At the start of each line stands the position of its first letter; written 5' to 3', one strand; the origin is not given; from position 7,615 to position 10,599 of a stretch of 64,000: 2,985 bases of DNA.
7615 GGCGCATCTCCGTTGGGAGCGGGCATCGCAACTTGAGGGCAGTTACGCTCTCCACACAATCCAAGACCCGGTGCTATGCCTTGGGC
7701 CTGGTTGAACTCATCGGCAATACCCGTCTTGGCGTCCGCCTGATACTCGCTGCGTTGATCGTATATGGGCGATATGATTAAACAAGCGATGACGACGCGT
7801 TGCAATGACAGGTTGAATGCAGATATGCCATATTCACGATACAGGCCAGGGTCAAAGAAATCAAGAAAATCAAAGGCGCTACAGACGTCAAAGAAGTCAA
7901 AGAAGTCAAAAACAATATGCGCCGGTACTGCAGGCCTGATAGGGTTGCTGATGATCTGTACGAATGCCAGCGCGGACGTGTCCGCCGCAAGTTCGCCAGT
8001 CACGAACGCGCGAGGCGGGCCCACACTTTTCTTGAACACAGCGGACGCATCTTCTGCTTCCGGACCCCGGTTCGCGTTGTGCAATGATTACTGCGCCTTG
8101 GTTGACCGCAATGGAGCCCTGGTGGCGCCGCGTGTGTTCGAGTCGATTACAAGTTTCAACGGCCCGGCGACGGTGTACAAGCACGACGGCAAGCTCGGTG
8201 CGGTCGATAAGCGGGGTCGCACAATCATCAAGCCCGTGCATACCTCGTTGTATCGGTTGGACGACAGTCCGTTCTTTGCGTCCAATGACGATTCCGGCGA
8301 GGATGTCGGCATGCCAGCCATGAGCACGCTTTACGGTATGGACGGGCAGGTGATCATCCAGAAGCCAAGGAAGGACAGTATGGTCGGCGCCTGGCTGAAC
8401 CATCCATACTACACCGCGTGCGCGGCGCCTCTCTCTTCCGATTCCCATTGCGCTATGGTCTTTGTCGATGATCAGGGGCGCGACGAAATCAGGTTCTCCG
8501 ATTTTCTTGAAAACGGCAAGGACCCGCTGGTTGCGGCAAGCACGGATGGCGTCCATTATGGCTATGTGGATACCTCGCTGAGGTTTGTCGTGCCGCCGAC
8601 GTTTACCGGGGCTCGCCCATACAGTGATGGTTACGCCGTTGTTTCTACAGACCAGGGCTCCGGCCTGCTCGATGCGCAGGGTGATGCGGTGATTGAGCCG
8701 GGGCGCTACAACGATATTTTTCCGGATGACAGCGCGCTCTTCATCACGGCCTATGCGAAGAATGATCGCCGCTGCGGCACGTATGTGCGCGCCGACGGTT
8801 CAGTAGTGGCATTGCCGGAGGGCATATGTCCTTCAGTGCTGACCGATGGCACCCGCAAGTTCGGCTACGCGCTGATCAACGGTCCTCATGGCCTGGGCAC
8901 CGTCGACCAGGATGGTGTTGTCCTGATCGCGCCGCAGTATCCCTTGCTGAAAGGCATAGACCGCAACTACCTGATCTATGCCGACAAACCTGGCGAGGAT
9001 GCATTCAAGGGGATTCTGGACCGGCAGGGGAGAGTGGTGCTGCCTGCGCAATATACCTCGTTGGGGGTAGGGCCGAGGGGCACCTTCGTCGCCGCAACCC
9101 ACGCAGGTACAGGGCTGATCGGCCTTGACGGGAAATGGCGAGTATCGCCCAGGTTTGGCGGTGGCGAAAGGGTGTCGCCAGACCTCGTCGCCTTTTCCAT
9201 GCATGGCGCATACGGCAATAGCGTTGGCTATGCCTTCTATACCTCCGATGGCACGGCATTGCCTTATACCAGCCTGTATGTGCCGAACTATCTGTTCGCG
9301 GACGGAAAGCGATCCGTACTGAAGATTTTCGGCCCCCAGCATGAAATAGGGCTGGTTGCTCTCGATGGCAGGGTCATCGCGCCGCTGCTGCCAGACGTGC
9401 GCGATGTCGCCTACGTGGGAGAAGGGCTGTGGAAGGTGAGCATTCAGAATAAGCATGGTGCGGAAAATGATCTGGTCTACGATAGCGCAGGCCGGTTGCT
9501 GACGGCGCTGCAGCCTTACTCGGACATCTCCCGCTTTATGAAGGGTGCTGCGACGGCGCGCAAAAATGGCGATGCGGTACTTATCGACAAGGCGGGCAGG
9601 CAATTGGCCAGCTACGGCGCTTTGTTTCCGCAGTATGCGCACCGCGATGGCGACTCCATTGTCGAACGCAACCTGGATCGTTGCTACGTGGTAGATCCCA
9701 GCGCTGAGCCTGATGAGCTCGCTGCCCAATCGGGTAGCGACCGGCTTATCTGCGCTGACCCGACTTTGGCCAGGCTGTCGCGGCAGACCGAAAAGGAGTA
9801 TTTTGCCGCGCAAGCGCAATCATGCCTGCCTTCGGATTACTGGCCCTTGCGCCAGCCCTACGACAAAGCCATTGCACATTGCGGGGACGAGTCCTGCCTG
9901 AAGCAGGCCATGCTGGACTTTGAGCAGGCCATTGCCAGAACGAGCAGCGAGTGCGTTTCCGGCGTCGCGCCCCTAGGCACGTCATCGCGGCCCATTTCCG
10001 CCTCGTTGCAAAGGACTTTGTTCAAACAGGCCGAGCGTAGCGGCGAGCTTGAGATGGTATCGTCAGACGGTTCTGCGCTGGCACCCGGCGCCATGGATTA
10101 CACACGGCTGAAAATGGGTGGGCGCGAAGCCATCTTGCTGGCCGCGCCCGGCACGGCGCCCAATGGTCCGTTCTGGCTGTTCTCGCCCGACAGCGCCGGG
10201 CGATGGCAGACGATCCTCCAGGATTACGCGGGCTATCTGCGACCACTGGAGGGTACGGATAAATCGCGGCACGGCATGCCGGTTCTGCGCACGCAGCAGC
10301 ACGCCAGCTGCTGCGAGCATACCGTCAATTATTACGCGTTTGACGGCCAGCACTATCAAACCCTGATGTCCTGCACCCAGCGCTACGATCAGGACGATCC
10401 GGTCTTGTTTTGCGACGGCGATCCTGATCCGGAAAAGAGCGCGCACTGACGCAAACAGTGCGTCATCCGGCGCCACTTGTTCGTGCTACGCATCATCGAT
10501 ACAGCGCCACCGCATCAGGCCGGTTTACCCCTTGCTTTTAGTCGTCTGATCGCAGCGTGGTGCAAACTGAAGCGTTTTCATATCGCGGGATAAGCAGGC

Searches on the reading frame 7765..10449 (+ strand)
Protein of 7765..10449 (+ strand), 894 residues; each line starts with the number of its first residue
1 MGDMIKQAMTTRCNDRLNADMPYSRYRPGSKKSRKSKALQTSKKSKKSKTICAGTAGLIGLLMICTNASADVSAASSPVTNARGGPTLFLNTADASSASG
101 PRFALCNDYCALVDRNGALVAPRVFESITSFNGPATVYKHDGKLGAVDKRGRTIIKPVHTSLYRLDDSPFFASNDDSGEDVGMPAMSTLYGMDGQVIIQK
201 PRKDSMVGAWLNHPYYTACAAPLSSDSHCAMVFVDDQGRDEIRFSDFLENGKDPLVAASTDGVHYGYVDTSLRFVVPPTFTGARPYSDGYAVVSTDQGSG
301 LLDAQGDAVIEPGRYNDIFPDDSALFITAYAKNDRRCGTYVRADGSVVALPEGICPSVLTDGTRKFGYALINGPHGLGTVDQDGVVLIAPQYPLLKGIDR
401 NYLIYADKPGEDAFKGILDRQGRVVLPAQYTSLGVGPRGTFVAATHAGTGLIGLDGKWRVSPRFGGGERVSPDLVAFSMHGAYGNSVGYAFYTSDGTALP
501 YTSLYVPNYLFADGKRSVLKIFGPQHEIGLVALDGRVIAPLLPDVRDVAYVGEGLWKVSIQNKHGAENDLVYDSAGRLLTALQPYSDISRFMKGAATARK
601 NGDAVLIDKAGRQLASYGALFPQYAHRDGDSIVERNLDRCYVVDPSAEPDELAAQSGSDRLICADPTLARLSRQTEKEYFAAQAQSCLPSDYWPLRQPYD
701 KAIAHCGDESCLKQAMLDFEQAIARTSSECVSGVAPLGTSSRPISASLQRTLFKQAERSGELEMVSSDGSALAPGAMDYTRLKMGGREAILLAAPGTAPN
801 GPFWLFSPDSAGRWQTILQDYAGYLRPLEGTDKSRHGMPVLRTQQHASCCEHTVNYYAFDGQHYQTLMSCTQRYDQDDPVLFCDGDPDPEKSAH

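Call 27: search_protein_families(library=pfam, proteins=[window:7765-10449:+], max_evalue=0.01)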
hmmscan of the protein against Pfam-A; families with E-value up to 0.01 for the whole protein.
window:7765-10449:+ (894 aa): 1 family
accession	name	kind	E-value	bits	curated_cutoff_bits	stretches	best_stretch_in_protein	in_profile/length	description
PF14903.11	WG_beta_rep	-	4.2e-20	71.9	25.6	1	265-296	1-32/35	WG containing repeat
